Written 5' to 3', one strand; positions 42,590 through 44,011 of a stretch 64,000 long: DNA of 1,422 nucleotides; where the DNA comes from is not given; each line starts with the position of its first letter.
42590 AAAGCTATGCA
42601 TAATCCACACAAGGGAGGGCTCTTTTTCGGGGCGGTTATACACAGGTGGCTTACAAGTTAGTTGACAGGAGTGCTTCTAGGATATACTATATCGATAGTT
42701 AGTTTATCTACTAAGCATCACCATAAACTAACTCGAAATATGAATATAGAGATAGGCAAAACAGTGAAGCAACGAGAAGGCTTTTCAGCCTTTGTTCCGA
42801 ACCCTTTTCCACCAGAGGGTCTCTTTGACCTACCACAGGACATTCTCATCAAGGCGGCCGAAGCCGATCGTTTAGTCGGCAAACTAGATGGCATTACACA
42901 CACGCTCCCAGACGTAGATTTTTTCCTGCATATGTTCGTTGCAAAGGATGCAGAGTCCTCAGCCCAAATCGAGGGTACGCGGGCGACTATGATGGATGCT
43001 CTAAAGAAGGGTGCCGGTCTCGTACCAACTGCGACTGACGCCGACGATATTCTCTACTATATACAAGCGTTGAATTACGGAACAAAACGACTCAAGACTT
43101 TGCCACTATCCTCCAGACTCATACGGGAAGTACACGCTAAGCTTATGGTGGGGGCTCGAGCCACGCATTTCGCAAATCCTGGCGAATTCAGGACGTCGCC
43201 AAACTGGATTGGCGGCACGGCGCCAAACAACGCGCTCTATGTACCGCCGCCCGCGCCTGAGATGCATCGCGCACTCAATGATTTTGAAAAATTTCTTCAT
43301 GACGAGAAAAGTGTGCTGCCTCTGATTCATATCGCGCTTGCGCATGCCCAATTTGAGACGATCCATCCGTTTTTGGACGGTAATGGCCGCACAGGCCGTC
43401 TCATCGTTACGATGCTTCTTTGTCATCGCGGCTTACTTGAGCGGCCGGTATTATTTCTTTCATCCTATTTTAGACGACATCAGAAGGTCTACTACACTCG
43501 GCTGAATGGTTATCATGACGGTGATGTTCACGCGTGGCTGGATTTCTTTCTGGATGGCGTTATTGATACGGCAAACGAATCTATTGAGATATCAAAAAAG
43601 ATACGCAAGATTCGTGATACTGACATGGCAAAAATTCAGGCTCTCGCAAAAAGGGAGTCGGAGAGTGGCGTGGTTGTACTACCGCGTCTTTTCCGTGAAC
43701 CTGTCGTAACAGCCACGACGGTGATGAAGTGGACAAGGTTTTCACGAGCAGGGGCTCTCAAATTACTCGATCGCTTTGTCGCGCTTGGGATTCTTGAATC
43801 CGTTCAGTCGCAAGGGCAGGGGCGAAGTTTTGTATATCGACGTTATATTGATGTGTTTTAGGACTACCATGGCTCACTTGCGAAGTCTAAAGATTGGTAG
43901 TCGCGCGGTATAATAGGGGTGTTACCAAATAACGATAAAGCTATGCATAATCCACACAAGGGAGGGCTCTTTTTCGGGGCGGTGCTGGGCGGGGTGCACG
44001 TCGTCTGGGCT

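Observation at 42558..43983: fic gene bracketed by ~80-bp direct repeats that duplicate the promoter and first 14 codons of the downstream gene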

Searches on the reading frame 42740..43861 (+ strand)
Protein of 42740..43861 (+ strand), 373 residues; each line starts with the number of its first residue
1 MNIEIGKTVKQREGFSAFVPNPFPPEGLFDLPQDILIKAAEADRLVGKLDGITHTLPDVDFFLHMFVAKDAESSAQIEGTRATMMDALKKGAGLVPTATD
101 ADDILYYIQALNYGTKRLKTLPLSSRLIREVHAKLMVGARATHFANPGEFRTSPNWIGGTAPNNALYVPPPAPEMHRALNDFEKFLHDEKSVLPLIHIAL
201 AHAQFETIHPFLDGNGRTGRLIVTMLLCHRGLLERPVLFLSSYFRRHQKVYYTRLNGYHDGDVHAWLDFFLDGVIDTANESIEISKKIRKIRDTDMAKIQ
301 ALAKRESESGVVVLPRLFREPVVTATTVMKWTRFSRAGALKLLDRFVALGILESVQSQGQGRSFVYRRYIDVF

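Call 11: search_protein_families(library=pfam, proteins=[window:42740-43861:+], max_evalue=0.01)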
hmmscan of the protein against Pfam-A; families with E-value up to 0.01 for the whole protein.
window:42740-43861:+ (373 aa): 2 families
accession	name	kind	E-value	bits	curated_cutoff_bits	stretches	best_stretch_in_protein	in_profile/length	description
PF02661.23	Fic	-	6.9e-18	65.7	24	1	122-227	1-93/93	Fic/DOC family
PF13784.11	Fic_N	-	6.7e-17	61.7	26.7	1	38-115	3-81/82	Fic/DOC family N-terminal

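Call 13: find_encoding_contigs(protein=window:42740-43861:+, flank=10000, max_places=10)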
Protein window:42740-43861:+ (373 aa): 5 contigs read that carry it; 5 places shown.
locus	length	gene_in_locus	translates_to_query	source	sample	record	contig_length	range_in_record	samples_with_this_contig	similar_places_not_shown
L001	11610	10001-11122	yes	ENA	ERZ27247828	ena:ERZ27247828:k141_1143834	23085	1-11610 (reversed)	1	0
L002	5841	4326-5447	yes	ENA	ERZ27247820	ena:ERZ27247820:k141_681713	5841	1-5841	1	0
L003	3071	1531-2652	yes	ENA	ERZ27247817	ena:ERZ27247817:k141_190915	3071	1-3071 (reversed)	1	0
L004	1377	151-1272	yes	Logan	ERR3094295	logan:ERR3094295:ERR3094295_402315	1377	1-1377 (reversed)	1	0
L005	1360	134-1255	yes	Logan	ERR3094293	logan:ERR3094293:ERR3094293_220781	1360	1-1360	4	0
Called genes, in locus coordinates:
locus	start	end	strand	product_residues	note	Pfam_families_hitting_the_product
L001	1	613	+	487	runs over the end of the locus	PF01336:tRNA_anti-codon, PF00152:tRNA-synt_2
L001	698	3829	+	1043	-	PF02450:LCAT (weak), PF24096:DUF7379 (weak)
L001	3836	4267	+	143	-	-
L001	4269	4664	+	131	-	PF03073:TspO_MBR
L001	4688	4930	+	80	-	-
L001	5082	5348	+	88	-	-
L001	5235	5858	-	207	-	-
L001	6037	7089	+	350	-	PF13651:EcoRI_methylase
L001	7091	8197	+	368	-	PF03235:GmrSD_N, PF01844:HNH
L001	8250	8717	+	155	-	-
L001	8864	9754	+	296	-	PF14338:Mrr_N, PF04471:Mrr_cat, PF13156:Mrr_cat_2 (weak), PF22722:NA-iREase1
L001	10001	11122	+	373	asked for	PF13784:Fic_N, PF02661:Fic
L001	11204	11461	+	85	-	-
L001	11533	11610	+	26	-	?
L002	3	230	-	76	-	?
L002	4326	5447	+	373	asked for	PF13784:Fic_N, PF02661:Fic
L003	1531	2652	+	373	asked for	PF13784:Fic_N, PF02661:Fic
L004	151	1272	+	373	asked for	PF13784:Fic_N, PF02661:Fic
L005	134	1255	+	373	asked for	PF13784:Fic_N, PF02661:Fic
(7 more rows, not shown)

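Call 24: find_homologous_proteins(query=window:42740-43861:+, max_evalue=1e-30)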
Query window:42740-43861:+ (373 aa): 7999 proteins with E <= 1e-30 among 8000 candidates; the best 120 are listed.
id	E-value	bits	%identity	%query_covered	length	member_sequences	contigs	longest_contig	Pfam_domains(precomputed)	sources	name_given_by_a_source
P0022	8.7e-232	787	92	100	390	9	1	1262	PF13784.12,PF02661.24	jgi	-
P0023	2.7e-223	759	89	100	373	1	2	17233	PF13784.12,PF02661.24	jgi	jgi:Fic family protein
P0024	6.7e-219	744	87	100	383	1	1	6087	PF13784.12,PF02661.24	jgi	jgi:Fic family protein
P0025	7.5e-218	741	86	100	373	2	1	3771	PF13784.12,PF02661.24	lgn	-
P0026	6.8e-215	731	87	100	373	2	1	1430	PF13784.12,PF02661.24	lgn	-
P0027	1.3e-214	730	84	100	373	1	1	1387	PF13784.12,PF02661.24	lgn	-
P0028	6.4e-214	728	85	100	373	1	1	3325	PF13784.12,PF02661.24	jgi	jgi:Fic family protein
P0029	1.2e-212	724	84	100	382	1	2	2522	PF13784.12,PF02661.24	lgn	-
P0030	3.7e-212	722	84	100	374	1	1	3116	PF13784.12,PF02661.24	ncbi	ncbi:MAG: Fic family protein [Candidatus Micrarchaeaceae archaeon]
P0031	1.1e-209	714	85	100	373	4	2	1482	PF13784.12,PF02661.24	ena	-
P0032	5.7e-209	712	83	100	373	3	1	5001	PF13784.12,PF02661.24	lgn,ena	-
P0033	1.2e-207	707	83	100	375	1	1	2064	PF13784.12,PF02661.24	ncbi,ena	-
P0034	5.0e-207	705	84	100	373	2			PF13784.12,PF02661.24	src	-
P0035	1.5e-206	704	83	100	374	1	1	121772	PF13784.12,PF02661.24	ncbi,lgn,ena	-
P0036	5.1e-206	702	82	100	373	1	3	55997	PF13784.12,PF02661.24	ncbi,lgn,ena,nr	ncbi:MAG: Fic family protein [Candidatus Taylorbacteria bacterium]|nr:Fic family protein [Candidatus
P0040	1.3e-203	694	83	100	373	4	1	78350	PF13784.12,PF02661.24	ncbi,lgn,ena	-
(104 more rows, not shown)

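Call 25: find_related_loci(query=window:42740-43861:+, collection=genome_contigs, flank=5000)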
Query window:42740-43861:+ (373 aa) in genome_contigs; peptide patterns used: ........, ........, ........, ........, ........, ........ (x = any residue, [..] = any of these).
600 stretches matched a pattern (row limit reached: there are more); 597 encode a relative of the query (tblastn E <= 1e-3); the best 80 are kept; 80 distinct loci.
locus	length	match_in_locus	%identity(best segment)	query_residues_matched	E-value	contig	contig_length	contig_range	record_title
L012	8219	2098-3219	69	1-373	0e+0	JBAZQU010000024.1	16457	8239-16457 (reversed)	MAG: Candidatus Gracilibacteria bacterium isolate SO_2017_SWC_60 scaffold_1299_c2_LP-4_2017, whole genome shotgun sequen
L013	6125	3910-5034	64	1-373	2e-170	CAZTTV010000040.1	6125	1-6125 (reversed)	MAG TPA_asm: uncultured Candidatus Saccharibacteria bacterium isolate SRP128015_co3_109 genome assembly, contig: NODE_17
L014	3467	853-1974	64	1-373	2e-175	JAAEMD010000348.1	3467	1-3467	MAG: bacterium isolate Bpl_23 BplG_CONTIG3872814, whole genome shotgun sequence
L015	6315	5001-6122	61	1-373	5e-166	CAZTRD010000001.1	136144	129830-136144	MAG TPA_asm: uncultured Candidatus Saccharibacteria bacterium isolate SRP178699_co1_515 genome assembly, contig: NODE_48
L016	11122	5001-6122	63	1-373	8e-163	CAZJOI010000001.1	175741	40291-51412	MAG TPA_asm: uncultured Bdellovibrionales bacterium isolate SRP192927_co1_264 genome assembly, contig: NODE_27_length_17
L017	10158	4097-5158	64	1-354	3e-158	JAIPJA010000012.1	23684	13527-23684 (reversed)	MAG: Candidatus Paceibacterota bacterium isolate Tobar13m-G48 Tobar13m-C2363, whole genome shotgun sequence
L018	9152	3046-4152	58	5-373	1e-150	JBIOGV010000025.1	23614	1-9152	MAG: Chitinophagales bacterium isolate GcL13-12 k141_431832_length_23614_cov_143.9916, whole genome shotgun sequence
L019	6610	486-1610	65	1-373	2e-176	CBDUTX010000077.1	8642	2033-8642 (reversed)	MAG TPA_asm: uncultured Desulfuromonadaceae bacterium isolate SRR22302359_concoct_24 genome assembly, contig: ERZ2507360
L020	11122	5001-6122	58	1-373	5e-147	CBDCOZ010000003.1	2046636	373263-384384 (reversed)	MAG: Candidatus Oxydemutatoraceae bacterium isolate 466f60cb-6b0a-4a09-b829-3ad856362bb4 genome assembly, contig: contig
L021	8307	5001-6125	58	1-373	3e-145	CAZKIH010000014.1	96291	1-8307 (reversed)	MAG TPA_asm: uncultured Ignavibacteria bacterium isolate SRP173033_co2_66 genome assembly, contig: NODE_74_length_96291_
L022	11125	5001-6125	56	3-373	3e-143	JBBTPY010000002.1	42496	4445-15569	MAG: Patescibacteria group bacterium isolate H52-bin120_1 H52_bin120_1_000000000002, whole genome shotgun sequence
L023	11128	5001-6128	56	2-373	8e-143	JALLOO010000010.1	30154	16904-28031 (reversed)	Patescibacteria group bacterium AH-259-L05 AH-259-L05_NODE_10, whole genome shotgun sequence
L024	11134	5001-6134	56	2-373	7e-141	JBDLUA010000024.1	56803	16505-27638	MAG: Candidatus Parcubacteria bacterium isolate lewisrun_2019_sw_WHONDRS-S19S_0014_B_bin.73 scaffold_1566339, whole geno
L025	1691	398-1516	56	3-373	1e-152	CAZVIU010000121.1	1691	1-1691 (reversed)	MAG TPA_asm: uncultured Gammaproteobacteria bacterium isolate binchicken_co21_267 genome assembly, contig: NODE_189069_l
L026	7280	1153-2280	55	2-373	6e-140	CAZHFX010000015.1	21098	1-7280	MAG TPA_asm: uncultured Gammaproteobacteria bacterium isolate SRP062349_co5_171 genome assembly, contig: NODE_725_length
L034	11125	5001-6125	54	3-373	8e-137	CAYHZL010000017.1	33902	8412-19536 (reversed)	MAG TPA_asm: uncultured Chitinophagaceae bacterium isolate ERP119705_co16_460 genome assembly, contig: NODE_1010_length_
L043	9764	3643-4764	49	4-373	2e-123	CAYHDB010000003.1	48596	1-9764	MAG TPA_asm: uncultured Candidatus Saccharibacteria bacterium isolate ERP119702_co1_281 genome assembly, contig: NODE_58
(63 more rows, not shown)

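Call 31: find_related_loci(query=window:42740-43861:+, collection=metagenome_contigs, flank=3000)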
Query window:42740-43861:+ (373 aa) in metagenome_contigs; peptide patterns used: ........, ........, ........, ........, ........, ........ (x = any residue, [..] = any of these).
600 stretches matched a pattern (row limit reached: there are more); 594 encode a relative of the query (tblastn E <= 1e-3); the best 80 are kept; 80 distinct loci.
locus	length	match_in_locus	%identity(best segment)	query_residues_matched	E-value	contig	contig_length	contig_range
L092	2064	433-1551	83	1-373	0e+0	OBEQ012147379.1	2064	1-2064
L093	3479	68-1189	71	1-373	0e+0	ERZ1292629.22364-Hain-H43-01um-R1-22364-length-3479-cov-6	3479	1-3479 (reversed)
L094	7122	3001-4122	69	1-373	0e+0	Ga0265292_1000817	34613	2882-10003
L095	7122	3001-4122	67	1-373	0e+0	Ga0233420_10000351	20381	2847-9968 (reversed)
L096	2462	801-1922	69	1-373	0e+0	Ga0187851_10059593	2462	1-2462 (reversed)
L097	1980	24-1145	67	1-373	0e+0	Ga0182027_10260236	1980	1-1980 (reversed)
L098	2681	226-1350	58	1-373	1e-160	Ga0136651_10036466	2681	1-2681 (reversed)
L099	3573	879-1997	57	3-373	3e-153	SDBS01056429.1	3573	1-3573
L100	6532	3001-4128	58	3-373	6e-146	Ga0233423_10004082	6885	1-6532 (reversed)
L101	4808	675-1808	57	1-373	1e-144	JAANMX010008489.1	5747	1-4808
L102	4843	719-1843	55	3-373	2e-142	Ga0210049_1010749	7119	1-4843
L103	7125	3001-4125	55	3-373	5e-142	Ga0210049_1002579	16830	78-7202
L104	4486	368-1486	55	3-373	2e-143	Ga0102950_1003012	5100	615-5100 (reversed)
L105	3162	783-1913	54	1-373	4e-147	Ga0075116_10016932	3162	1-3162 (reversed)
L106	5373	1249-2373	55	3-373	7e-141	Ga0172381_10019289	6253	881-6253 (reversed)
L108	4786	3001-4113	54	5-373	5e-141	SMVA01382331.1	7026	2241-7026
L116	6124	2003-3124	53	5-373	1e-129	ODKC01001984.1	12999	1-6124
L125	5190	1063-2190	49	2-373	1e-122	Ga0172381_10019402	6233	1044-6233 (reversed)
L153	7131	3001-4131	43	1-373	2e-91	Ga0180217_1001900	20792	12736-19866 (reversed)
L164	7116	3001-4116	43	6-373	6e-90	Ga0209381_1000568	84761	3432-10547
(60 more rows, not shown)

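Call 37: find_encoding_contigs(protein=P0023, flank=4000, max_places=3)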
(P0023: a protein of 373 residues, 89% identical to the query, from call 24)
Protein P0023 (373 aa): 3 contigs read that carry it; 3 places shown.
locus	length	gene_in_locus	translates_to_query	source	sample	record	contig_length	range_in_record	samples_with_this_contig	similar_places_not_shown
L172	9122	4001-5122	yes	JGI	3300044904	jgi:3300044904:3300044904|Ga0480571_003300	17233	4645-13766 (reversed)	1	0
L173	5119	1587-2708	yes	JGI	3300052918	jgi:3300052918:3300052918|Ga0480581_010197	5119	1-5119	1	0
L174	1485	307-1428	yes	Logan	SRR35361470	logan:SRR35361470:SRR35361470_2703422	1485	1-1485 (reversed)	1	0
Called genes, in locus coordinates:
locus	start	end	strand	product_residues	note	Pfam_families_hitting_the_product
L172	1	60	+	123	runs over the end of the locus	PF18895:T4SS_pilin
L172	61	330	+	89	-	PF18895:T4SS_pilin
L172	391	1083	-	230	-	-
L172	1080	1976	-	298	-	PF01145:Band_7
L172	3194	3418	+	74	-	-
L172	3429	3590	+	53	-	-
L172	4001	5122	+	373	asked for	PF13784:Fic_N, PF02661:Fic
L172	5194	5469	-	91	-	-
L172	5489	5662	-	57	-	-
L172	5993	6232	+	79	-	PF00589:Phage_integrase (weak)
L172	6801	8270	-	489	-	PF00009:GTP_EFTU, PF01926:MMR_HSR1, PF22042:EF-G_D2, PF11987:IF-2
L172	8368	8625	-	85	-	-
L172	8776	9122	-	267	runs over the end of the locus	PF00106:adh_short, PF08659:KR, PF13561:adh_short_C2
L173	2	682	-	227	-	?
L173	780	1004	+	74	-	-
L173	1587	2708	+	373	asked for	PF13784:Fic_N, PF02661:Fic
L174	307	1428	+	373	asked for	PF13784:Fic_N, PF02661:Fic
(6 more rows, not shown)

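Call 38: find_encoding_contigs(protein=P0036, flank=4000, max_places=3)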
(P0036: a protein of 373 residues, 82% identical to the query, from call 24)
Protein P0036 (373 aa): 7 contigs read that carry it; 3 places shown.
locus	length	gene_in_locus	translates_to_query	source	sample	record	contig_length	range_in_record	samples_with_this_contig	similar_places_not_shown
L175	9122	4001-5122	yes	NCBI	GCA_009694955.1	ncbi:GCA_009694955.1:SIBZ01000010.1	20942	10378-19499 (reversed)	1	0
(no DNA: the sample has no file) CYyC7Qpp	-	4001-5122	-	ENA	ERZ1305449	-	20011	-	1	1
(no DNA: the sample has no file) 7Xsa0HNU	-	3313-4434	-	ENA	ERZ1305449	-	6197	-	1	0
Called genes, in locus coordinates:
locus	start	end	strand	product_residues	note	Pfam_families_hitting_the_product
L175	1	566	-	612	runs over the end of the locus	PF13522:GATase_6, PF13537:GATase_7, PF01380:SIS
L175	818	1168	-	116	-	-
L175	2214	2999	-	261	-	PF01209:Ubie_methyltran, PF13489:Methyltransf_23, PF05175:MTS (weak), PF13847:Methyltransf_31, PF08241:Methyltransf_11, PF08242:Methyltransf_12, PF13649:Methyltransf_25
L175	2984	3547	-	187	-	-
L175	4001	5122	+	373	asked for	PF13784:Fic_N, PF02661:Fic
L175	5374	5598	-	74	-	PF09954:DUF2188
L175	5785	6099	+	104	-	-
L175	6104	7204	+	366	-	PF12844:HTH_19 (faint), PF01381:HTH_3, PF06114:Peptidase_M78, PF10463:Peptidase_U49 (weak)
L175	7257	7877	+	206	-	-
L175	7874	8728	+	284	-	PF09997:DUF2238, PF01327:Pep_deformylase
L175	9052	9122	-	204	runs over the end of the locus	-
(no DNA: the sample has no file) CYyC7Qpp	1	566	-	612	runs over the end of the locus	PF13522:GATase_6, PF13537:GATase_7, PF01380:SIS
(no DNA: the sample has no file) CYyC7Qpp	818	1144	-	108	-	-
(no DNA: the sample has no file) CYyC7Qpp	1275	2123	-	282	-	PF13473:Cupredoxin_1 (weak)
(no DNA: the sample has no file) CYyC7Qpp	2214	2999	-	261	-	PF01209:Ubie_methyltran, PF13489:Methyltransf_23, PF05175:MTS (weak), PF13847:Methyltransf_31, PF08241:Methyltransf_11, PF08242:Methyltransf_12, PF13649:Methyltransf_25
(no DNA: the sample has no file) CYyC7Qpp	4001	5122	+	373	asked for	PF13784:Fic_N, PF02661:Fic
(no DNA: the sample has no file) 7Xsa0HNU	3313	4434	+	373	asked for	PF13784:Fic_N, PF02661:Fic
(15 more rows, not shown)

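Call 39: find_encoding_contigs(protein=P0040, flank=4000, max_places=3)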
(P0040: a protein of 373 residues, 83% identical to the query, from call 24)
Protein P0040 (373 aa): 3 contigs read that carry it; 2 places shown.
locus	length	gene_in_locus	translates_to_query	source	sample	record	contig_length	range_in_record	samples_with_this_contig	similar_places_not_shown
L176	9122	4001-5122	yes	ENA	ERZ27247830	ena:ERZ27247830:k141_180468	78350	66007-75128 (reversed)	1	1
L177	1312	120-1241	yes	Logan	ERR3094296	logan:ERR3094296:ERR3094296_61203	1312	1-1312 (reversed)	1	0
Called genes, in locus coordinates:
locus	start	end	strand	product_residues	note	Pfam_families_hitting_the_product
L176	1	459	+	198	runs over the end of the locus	-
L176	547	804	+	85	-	-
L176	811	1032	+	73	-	PF07927:HicA_toxin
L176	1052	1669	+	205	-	PF04011:LemA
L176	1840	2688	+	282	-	PF01435:Peptidase_M48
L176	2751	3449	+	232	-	PF01435:Peptidase_M48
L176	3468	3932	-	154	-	-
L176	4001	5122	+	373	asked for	PF13784:Fic_N, PF02661:Fic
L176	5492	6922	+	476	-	PF00082:Peptidase_S8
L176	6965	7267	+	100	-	-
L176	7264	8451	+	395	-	PF13200:DUF4015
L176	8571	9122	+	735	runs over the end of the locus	PF01935:DUF87 (faint)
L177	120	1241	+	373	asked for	PF13784:Fic_N, PF02661:Fic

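Call 45: search_solved_structures(query=window:42740-43861:+, max_evalue=1e-10, show_alignments=1)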
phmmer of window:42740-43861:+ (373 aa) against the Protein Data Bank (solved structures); distinct sequences matched with E-value up to 1e-10: 20.
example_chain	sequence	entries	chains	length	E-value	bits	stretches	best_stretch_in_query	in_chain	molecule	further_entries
7cb8_A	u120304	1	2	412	2e-30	109.5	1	31-356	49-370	Fic-domain containing protein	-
9tch_A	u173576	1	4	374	9.8e-30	107.2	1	37-371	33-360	Protein adenylyltransferase SoFic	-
9tc4_A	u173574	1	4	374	9.8e-30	107.2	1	37-371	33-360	Protein adenylyltransferase SoFic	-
9tcl_B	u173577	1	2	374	1.5e-29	106.6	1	42-371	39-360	Protein adenylyltransferase SoFic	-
3eqx_A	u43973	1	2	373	9e-29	104.1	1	42-371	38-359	FIC DOMAIN CONTAINING TRANSCRIPTIONAL REGULATOR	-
3zcn_A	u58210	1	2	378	9.6e-29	104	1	42-371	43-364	ADENOSINE MONOPHOSPHATE-PROTEIN TRANSFERASE SOFIC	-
9vjc_A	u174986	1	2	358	1.2e-28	103.6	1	31-368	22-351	Protein adenylyltransferase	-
3zec_A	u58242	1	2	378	2.5e-28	102.6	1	156-371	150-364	ADENOSINE MONOPHOSPHATE-PROTEIN TRANSFERASE SOFIC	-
9tb0_A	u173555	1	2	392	2.8e-28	102.4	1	30-371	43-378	Protein adenylyltransferase SoFic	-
8cil_A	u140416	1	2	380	2.9e-13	53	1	42-288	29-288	Fic family protein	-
7xux_A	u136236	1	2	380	2.7e-11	46.6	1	66-274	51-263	Fido domain-containing protein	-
6i7j_A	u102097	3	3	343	3e-11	46.4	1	148-271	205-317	Adenosine monophosphate-protein transferase FICD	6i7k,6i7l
6i7i_A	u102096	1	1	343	3.1e-11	46.3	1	148-271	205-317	Adenosine monophosphate-protein transferase FICD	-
6i7h_A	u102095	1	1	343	3.3e-11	46.3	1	148-271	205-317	Adenosine monophosphate-protein transferase FICD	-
6i7g_A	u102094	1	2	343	3.4e-11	46.2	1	148-271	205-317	Adenosine monophosphate-protein transferase FICD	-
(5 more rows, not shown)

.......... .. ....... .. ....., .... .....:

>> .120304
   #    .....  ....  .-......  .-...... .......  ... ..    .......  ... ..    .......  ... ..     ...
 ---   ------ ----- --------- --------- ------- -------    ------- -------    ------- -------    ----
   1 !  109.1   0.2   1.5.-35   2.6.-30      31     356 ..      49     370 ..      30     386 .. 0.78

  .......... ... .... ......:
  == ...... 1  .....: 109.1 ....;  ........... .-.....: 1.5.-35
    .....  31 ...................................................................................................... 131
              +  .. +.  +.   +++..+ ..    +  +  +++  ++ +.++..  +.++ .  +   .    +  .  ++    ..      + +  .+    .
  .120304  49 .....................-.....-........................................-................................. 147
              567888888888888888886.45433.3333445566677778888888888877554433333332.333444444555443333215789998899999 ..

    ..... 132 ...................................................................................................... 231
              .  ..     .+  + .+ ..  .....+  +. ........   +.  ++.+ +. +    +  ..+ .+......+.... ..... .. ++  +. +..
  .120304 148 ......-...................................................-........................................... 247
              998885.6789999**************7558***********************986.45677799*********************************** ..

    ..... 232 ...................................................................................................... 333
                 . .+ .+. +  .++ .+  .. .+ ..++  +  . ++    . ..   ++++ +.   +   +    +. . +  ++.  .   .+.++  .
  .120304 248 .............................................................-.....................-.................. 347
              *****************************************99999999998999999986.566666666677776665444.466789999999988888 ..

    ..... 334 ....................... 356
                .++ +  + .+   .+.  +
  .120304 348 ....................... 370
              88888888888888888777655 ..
